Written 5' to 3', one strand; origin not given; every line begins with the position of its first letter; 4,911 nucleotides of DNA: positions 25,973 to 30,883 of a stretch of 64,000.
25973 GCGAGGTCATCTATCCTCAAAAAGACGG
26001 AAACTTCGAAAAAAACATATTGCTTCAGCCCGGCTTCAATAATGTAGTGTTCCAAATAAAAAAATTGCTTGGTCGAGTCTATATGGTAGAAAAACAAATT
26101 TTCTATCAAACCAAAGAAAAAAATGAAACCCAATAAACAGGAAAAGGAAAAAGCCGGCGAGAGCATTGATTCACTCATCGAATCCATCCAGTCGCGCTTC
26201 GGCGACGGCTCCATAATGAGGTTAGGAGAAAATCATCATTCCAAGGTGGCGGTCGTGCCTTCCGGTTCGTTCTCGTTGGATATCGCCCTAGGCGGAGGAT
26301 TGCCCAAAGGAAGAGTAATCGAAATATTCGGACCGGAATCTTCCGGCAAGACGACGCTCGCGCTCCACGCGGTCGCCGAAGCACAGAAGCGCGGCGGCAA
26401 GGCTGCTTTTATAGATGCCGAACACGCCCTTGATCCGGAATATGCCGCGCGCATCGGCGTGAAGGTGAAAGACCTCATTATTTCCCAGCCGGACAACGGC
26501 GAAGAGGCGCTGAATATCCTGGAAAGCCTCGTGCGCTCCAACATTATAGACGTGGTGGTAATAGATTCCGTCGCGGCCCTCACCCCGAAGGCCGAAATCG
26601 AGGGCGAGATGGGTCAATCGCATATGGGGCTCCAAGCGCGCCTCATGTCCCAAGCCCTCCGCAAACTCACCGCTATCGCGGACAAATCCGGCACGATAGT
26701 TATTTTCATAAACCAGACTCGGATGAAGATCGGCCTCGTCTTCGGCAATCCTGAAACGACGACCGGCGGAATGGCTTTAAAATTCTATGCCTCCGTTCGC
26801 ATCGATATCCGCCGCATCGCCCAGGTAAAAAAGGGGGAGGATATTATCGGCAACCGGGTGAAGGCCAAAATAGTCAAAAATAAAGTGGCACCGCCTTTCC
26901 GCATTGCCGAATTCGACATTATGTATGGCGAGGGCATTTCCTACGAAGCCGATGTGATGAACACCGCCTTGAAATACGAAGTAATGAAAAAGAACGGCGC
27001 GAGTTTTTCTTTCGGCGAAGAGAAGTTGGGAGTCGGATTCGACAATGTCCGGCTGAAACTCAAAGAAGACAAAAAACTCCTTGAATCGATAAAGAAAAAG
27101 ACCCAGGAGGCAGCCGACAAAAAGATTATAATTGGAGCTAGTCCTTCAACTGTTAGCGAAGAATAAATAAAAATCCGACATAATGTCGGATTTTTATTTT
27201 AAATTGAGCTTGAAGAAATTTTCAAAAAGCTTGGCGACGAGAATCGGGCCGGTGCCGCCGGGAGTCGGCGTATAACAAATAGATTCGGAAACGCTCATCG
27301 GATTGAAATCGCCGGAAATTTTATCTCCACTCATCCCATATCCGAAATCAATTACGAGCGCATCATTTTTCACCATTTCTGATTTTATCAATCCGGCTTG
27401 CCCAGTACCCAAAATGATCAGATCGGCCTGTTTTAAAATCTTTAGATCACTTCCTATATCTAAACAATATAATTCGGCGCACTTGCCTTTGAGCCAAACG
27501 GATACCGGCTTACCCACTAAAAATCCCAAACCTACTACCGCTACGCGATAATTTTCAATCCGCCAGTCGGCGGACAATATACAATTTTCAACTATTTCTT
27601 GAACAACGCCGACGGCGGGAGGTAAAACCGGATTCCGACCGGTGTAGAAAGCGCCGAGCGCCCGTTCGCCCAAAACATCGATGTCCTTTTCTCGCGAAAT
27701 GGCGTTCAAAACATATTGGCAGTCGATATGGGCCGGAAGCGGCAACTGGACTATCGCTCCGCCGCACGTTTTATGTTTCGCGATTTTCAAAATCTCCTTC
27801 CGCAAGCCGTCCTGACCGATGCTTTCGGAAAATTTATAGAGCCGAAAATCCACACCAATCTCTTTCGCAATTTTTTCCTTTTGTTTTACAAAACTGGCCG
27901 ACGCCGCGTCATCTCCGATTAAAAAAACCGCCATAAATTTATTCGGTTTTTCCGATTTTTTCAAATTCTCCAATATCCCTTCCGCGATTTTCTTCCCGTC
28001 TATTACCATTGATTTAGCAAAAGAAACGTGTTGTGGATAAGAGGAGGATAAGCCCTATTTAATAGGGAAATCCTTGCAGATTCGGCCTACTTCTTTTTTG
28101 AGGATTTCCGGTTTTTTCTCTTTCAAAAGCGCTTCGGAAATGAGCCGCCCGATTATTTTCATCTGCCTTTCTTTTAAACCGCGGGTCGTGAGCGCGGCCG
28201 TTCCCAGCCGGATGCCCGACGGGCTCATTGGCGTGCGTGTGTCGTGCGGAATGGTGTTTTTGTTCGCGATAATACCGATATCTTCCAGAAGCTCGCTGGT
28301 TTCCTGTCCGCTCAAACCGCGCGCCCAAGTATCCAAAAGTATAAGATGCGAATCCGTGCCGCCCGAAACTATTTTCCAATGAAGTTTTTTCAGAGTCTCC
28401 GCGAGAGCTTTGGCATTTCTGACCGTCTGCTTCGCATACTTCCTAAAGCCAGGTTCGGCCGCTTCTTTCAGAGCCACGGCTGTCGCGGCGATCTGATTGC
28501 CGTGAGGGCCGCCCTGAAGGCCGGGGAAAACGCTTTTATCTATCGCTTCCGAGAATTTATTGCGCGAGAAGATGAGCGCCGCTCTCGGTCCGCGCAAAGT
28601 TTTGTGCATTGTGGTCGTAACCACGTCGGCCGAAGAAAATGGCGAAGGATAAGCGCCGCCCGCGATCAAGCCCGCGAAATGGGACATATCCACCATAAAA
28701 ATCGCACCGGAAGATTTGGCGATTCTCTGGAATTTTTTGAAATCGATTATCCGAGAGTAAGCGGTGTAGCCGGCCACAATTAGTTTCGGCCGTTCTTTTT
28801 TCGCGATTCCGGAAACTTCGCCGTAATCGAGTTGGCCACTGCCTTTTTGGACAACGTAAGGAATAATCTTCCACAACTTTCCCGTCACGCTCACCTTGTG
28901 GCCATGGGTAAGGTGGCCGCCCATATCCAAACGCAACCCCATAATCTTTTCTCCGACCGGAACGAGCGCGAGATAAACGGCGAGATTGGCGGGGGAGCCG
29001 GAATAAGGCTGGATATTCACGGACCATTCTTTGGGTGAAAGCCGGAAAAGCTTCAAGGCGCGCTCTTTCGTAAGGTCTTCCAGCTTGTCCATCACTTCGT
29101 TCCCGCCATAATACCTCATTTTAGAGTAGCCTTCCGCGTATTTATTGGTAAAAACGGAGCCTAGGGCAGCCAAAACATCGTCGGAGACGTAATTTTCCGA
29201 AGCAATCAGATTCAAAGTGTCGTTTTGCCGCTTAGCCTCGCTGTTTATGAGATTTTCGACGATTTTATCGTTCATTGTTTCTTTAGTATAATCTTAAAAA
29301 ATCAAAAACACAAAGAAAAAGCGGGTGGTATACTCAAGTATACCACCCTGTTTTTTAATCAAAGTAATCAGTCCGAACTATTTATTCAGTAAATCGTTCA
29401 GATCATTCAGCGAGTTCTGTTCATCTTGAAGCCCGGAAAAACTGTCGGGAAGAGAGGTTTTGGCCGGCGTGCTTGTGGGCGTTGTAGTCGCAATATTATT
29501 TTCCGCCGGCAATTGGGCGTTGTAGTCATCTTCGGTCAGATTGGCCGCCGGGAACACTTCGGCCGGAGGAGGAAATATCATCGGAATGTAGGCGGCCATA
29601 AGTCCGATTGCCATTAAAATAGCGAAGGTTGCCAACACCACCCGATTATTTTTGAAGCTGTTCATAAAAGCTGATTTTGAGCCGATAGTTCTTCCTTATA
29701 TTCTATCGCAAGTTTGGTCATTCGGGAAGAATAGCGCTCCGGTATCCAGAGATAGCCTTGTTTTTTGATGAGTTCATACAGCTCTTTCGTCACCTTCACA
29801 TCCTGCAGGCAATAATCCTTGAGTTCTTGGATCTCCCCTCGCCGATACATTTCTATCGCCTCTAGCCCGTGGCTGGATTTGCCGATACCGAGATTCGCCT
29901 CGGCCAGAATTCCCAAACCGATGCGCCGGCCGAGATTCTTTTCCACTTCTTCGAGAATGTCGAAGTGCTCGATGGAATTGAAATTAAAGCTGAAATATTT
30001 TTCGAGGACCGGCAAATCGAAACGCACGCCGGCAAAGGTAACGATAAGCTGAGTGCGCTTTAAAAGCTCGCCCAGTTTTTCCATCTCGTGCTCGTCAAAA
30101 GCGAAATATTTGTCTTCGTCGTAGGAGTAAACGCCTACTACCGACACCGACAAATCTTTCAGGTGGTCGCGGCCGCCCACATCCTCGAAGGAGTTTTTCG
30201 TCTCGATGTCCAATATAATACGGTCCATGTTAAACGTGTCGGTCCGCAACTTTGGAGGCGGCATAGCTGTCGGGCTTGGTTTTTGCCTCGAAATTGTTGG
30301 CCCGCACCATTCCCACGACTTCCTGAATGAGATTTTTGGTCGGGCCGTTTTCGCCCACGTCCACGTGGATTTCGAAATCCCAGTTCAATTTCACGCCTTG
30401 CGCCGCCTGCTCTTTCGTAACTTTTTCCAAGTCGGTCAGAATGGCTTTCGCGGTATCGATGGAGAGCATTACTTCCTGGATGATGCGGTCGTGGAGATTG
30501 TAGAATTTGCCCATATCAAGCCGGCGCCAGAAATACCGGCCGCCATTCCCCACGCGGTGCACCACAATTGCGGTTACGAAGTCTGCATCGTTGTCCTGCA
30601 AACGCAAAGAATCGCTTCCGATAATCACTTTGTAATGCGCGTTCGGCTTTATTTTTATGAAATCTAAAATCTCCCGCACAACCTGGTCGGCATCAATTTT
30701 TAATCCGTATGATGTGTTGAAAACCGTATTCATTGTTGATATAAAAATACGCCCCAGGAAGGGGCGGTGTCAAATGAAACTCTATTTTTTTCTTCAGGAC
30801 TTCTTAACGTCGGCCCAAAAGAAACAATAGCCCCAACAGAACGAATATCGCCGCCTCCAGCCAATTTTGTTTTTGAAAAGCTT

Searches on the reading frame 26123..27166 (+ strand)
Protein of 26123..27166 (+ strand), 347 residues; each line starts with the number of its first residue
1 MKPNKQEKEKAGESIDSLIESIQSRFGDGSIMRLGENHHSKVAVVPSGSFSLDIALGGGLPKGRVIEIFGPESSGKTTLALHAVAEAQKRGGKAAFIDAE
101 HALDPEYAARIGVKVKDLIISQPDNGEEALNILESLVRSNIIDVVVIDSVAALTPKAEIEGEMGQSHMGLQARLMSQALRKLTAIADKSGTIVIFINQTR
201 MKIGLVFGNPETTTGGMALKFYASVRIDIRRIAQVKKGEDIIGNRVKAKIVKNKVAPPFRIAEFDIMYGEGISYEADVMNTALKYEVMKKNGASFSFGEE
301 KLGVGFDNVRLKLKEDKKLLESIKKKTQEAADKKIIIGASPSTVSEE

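Call 7: search_protein_families(library=pfam, proteins=[window:26123-27166:+], max_evalue=0.001)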
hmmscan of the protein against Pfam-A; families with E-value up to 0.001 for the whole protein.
window:26123-27166:+ (347 aa): 8 families
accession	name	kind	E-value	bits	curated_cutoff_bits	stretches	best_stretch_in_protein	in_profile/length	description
PF00154.27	RecA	-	3e-130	433.8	27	1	15-273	3-262/262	recA bacterial DNA recombination protein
PF08423.17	Rad51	-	6.3e-11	42.4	22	1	40-231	3-211/244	Rad51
PF21096.2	RecA_C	-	6.4e-10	39.5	27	1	277-330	2-55/57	RecA C-terminal domain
PF06745.19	ATPase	-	4.9e-08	33.1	26.6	1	46-101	2-58/231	KaiC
PF01637.24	ATPase_2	-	1.8e-05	25.1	33.2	1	64-151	21-79/225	ATPase domain predominantly from Archaea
PF13481.12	AAA_25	-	2.1e-05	24.7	27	0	57-199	27-190/195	AAA domain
PF13479.12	AAA_24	-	4.5e-05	23.8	27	1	64-155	3-78/195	AAA domain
PF02283.22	CobU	-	5.1e-05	23.3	27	1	68-203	3-129/168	Cobinamide kinase / cobinamide phosphate guanyltransferase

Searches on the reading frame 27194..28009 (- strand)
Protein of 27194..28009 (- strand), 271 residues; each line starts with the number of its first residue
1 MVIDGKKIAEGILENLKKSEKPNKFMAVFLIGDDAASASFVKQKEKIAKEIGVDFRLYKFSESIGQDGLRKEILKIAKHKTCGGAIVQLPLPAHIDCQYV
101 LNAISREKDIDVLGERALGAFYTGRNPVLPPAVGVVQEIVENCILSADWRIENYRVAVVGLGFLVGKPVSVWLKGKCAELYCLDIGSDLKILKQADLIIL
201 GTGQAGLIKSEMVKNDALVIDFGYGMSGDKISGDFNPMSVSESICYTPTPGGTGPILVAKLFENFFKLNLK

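Call 8: search_protein_families(library=pfam, proteins=[window:27194-28009:-], max_evalue=0.001)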
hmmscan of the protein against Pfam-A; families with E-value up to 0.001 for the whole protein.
window:27194-28009:- (271 aa): 2 families
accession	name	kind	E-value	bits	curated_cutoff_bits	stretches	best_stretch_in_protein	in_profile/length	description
PF00763.28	THF_DHG_CYH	-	2.2e-26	92.8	32.8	1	3-111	1-115/115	Tetrahydrofolate dehydrogenase/cyclohydrolase, catalytic domain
PF02882.25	THF_DHG_CYH_C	-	4.6e-24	85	27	1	118-267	5-154/160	Tetrahydrofolate dehydrogenase/cyclohydrolase, NAD(P)-binding domain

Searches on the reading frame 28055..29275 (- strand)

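Call 8: search_protein_families(library=pfam, proteins=[window:28055-29275:-], max_evalue=0.001)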
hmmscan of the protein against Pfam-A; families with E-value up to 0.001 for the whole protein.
window:28055-29275:- (406 aa): 1 family
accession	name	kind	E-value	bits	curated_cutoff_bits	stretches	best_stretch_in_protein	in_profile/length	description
PF00464.25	SHMT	-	6.2e-152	506.3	27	1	2-379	4-399/399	Serine hydroxymethyltransferase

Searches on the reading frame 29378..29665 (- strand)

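Call 8: search_protein_families(library=pfam, proteins=[window:29378-29665:-], max_evalue=0.001)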
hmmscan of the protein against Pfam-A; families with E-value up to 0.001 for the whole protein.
window:29378-29665:- (95 aa): 1 family
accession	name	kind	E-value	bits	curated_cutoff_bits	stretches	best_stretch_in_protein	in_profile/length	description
PF12911.12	OppC_N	-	0.00029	21.1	23.9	1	3-39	9-46/53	N-terminal TM domain of oligopeptide transport permease C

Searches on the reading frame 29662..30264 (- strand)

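Call 8: search_protein_families(library=pfam, proteins=[window:29662-30264:-], max_evalue=0.001)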
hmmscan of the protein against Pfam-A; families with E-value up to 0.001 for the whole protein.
window:29662-30264:- (200 aa): 3 families
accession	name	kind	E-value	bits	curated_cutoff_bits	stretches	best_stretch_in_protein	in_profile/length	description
PF13482.12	RNase_H_2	-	2.6e-12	47.4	22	1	33-165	11-163/165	RNase_H superfamily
PF10108.15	DNA_pol_B_exo2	-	1.5e-06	28.5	24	0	97-163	102-170/213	Predicted 3'-5' exonuclease related to the exonuclease domain of PolB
PF01612.26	DNA_pol_A_exo1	-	5.1e-06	26.8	23.6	1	14-169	21-171/173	3'-5' exonuclease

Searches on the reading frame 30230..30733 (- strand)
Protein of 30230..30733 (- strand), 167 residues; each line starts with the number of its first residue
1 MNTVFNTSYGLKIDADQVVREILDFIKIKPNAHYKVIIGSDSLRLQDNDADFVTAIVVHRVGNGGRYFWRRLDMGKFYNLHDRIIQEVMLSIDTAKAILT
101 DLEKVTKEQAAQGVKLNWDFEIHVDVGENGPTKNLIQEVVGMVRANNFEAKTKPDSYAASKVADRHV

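Call 8: search_protein_families(library=pfam, proteins=[window:30230-30733:-], max_evalue=0.001)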
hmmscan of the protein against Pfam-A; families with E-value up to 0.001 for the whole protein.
window:30230-30733:- (167 aa): 1 family
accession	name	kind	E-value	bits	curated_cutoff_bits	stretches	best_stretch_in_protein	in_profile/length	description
PF04308.18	RNaseH_like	-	6.7e-46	156.2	25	1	17-166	1-143/145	Ribonuclease H-like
